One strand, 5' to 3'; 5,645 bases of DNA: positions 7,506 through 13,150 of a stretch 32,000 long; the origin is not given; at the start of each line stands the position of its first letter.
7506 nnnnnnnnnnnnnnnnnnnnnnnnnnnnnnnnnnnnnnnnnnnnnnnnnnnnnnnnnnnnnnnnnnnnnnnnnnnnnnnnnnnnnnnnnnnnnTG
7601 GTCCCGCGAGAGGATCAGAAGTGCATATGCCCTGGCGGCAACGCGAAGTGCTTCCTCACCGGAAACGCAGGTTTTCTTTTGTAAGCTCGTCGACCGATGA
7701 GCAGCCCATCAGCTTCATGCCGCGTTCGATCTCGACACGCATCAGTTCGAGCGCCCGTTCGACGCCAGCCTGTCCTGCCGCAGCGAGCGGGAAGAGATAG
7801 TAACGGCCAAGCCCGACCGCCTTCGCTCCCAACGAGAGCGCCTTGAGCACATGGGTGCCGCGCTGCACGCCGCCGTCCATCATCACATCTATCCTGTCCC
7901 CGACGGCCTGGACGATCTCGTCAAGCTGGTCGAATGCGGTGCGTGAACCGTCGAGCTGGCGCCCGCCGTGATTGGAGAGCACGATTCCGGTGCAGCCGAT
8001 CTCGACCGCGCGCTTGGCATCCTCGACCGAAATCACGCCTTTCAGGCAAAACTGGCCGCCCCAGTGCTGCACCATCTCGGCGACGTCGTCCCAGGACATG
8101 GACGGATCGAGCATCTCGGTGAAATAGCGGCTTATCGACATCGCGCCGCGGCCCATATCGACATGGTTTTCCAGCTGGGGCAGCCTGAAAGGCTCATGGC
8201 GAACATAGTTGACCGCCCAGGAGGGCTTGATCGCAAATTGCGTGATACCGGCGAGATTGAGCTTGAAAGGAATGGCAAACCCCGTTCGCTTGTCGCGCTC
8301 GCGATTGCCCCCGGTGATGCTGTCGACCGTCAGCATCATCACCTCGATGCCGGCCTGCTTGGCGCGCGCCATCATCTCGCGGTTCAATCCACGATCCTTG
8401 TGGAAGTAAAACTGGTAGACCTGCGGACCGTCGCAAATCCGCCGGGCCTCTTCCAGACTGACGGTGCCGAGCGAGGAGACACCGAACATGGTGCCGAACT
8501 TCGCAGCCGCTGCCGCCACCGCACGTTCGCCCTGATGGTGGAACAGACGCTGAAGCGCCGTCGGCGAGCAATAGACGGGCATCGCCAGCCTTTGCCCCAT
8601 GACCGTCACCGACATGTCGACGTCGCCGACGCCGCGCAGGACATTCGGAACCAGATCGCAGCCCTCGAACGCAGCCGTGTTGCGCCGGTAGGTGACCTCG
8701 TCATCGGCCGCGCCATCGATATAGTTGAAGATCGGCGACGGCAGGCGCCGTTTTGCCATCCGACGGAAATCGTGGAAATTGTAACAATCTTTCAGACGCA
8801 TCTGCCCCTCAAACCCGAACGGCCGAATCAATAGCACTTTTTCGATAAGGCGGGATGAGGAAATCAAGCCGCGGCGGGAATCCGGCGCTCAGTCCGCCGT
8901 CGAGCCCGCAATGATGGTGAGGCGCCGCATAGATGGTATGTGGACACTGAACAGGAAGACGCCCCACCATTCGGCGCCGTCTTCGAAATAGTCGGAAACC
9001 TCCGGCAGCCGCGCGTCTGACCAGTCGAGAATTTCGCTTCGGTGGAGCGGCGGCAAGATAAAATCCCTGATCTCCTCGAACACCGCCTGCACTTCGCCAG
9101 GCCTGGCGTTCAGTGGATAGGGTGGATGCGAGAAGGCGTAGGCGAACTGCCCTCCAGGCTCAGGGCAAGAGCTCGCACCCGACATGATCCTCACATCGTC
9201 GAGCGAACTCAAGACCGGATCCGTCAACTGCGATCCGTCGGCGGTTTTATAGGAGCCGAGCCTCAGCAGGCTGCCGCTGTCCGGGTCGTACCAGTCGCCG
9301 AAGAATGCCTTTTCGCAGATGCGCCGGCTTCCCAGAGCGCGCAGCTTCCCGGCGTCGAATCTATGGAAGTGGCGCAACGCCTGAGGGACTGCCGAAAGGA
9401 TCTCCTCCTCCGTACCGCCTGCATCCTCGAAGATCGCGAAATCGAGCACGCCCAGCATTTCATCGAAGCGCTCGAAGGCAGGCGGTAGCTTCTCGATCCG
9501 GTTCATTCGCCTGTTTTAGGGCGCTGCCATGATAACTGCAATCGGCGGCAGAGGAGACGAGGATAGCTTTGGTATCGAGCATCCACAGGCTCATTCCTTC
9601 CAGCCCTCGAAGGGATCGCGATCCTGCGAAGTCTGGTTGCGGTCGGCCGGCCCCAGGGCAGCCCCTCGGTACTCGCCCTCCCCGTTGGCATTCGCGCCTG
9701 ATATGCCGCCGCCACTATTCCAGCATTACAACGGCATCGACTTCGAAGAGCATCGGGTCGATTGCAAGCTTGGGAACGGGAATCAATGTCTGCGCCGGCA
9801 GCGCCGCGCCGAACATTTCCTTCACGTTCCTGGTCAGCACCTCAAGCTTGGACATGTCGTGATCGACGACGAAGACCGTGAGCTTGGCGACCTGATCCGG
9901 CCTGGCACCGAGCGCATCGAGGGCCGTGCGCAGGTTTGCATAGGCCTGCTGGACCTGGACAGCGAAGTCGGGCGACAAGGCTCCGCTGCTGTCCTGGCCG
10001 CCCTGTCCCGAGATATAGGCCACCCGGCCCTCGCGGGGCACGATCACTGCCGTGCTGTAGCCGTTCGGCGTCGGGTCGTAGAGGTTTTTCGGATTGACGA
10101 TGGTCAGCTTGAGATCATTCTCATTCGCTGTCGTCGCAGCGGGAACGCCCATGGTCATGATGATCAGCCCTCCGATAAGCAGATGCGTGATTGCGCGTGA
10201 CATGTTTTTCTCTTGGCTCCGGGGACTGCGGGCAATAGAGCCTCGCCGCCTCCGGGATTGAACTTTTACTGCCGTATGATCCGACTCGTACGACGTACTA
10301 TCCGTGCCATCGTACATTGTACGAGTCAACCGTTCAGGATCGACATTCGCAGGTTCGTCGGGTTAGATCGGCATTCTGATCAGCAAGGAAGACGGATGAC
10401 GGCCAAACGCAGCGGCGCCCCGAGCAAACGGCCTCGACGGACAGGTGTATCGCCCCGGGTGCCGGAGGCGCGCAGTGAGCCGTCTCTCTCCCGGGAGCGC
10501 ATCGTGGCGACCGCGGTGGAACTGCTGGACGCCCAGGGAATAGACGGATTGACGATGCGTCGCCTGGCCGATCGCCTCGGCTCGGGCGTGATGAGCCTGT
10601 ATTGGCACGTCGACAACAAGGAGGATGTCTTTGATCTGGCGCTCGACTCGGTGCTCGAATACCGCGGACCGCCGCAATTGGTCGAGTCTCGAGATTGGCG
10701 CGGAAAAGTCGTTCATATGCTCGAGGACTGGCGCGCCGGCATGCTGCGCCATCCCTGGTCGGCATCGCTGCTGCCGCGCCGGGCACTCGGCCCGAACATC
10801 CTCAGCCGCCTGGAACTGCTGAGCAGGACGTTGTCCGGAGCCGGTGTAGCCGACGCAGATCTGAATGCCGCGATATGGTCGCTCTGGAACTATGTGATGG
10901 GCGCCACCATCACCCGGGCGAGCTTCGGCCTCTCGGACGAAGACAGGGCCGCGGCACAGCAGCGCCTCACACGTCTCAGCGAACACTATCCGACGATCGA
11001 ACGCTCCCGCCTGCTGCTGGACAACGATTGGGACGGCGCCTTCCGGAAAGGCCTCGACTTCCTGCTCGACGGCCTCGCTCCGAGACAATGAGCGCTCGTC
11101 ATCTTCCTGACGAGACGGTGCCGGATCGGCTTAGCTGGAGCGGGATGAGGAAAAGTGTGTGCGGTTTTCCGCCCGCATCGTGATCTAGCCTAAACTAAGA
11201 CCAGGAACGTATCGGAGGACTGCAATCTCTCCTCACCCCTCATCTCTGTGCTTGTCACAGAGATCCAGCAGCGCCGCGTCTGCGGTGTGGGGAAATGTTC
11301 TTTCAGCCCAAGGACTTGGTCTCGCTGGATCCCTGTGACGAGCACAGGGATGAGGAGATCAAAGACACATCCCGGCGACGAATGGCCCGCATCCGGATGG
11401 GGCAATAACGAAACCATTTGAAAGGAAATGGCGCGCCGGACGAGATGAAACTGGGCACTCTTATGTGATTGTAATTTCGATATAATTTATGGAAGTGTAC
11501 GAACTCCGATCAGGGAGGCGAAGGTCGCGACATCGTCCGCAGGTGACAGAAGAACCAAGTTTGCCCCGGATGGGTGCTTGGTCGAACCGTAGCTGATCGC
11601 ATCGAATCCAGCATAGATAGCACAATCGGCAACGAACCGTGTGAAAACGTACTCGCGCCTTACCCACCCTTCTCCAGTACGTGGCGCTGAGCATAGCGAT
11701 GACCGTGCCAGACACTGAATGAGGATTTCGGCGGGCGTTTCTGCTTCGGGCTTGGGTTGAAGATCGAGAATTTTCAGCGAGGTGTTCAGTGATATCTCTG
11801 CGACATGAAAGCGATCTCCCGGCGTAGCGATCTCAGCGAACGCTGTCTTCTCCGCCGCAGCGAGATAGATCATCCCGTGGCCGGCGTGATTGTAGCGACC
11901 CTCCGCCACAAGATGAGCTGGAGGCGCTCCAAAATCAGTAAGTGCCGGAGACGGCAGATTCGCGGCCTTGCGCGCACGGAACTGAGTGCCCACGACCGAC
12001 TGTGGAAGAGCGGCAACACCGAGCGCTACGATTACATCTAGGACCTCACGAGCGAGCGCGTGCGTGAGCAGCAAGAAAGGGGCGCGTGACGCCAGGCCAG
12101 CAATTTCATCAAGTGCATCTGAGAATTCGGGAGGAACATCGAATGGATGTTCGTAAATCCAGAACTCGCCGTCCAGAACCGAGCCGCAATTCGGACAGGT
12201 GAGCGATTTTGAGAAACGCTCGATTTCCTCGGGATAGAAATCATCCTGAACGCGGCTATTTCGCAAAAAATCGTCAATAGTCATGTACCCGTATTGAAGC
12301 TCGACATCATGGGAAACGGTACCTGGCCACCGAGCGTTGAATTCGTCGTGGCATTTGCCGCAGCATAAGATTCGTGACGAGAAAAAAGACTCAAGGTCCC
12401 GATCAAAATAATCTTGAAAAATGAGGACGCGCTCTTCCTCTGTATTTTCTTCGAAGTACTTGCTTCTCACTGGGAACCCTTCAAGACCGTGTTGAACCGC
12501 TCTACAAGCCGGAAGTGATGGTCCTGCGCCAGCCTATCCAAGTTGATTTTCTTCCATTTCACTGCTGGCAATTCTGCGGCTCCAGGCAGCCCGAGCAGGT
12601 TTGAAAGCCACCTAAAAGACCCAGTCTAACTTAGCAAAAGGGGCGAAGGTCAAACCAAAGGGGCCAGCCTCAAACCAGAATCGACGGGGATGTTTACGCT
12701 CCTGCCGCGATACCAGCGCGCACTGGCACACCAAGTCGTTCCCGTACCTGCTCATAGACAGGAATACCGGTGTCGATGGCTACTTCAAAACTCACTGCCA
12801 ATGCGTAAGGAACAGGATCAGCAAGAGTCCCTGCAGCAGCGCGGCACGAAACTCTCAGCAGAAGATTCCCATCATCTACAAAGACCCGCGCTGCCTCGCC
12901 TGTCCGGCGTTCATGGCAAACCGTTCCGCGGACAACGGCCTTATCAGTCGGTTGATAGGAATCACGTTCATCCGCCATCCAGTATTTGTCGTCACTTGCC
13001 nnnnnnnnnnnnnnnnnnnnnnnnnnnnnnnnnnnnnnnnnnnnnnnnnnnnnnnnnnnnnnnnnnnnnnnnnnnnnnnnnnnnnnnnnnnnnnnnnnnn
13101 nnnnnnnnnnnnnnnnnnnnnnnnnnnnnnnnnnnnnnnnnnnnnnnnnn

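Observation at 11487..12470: Stand-alone RES-domain toxin fused to a Cys4 N-terminal domain, with no Xre-type antitoxin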

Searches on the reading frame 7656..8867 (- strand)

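Call 6: search_protein_families(library=pfam, proteins=[window:7656-8867:-], max_evalue=0.01)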
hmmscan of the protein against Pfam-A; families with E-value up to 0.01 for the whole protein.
window:7656-8867:- (403 aa): 4 families
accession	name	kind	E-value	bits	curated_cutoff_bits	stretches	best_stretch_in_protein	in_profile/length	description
PF01070.24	FMN_dh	-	5.8e-130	433.8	24.9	1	38-401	1-349/350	FMN-dependent dehydrogenase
PF00478.31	IMPDH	-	0.00014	21.4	25.6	1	311-356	195-238/345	IMP dehydrogenase / GMP reductase domain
PF01645.23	Glu_synthase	-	0.0012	18.5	20.4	1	321-360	271-310/369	Conserved region in glutamate synthase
PF03060.21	NMO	-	0.0023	17.8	28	1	268-358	133-226/331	Nitronate monooxygenase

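Call 7: search_protein_families(library=padloc, proteins=[window:7656-8867:-], max_evalue=0.01)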
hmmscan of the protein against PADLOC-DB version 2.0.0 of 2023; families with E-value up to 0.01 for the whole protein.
window:7656-8867:- (403 aa): 0 families

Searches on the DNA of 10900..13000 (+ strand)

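Call 45: search_dna_similar(query=window:11100-12800:+, collection=plasmids, mode=near, max_rows=10)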
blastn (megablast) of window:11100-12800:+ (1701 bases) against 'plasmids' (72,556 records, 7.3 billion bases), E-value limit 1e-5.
In 1 record(s) the limit of 40 matching pieces per record was reached: places in those records are undercounted.
Records with a match: 102; places in all: 815; records where one place covers at least 80% of the query: 0.
Best place of each record, by identity: >=99% 14; 95-99% 16; 90-95% 20; 80-90% 42; 60-80% 10.
By first word of the organism name: Sinorhizobium 79; Rhizobium 19; Ensifer 3; Neorhizobium 1.
By predicted mobility (MOB-suite, as given by PLSDB): mobilizable 49; non-mobilizable 32; conjugative 21.
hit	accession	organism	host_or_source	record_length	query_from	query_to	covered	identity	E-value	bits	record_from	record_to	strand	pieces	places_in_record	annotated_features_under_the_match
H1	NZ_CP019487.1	Sinorhizobium meliloti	alfalfa,single cell,nitrogen fixing ...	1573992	31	263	12%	90.3%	9e-51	278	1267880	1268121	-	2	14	none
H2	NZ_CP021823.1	Sinorhizobium meliloti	Medicago truncatula,Single Cell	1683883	25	264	13%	89.4%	1e-48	270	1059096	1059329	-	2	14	none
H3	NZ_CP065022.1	Sinorhizobium meliloti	Medicago sativa subsp. varia (Martyn) ...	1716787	25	264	13%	89.4%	1e-48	270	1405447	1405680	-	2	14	none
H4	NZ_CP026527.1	Sinorhizobium meliloti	Medicago sativa L. subsp. ambigua,Cell ...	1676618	25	264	13%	89.4%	1e-48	270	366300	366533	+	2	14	none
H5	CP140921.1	Sinorhizobium meliloti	Medicago lupulina,whole organism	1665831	25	264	13%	89.4%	1e-48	270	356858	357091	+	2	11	none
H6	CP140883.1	Sinorhizobium meliloti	Medicago lupulina,whole organism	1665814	25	264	13%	89.4%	1e-48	270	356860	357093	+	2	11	none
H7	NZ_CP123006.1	Sinorhizobium meliloti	Medicago sativa,cell culture,nodules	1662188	25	264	13%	89.4%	1e-48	270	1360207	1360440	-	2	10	none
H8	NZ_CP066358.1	Sinorhizobium meliloti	Medicago lupulina L.,nodules of ...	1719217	30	264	12%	90.1%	1e-48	270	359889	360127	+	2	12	none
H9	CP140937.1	Sinorhizobium meliloti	Medicago lupulina,whole organism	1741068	25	264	12%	88.7%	2e-41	253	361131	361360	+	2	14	none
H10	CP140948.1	Sinorhizobium meliloti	Medicago lupulina,whole organism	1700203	25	264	12%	88.7%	2e-41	253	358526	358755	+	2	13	none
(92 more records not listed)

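Call 83: search_rna_families(source=window, start=10900, end=13000, threshold=evalue, max_evalue=1)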
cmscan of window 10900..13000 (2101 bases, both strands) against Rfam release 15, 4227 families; matches with E-value up to 1: 3.
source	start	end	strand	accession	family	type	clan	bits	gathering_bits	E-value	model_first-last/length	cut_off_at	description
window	11236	11357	+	RF04124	MIR8565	Gene; miRNA;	-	33.6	136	0.0013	28-127/154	no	MIR8565 microRNA precursor family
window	11245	11348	+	RF04187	MIR862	Gene; miRNA;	-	29.9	100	0.0014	1-110/110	no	MIR862 microRNA precursor family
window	11250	11343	+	RF03599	MIR1883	Gene; miRNA;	-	23.1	128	0.39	1-118/118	no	MIR1883 microRNA precursor family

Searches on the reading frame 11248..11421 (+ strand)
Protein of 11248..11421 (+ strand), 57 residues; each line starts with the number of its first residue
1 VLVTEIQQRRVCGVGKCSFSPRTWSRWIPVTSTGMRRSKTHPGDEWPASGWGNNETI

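Call 82: search_protein_families(library=pfam, proteins=[window:11248-11421:+], max_evalue=1)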
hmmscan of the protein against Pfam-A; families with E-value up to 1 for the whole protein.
window:11248-11421:+ (57 aa): 1 family
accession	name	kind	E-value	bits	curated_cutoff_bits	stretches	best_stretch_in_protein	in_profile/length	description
PF22110.2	TFIIIA_zf-C2H2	-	0.46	11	27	1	12-26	14-28/32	TFIIIA, beta-beta-alpha zinc finger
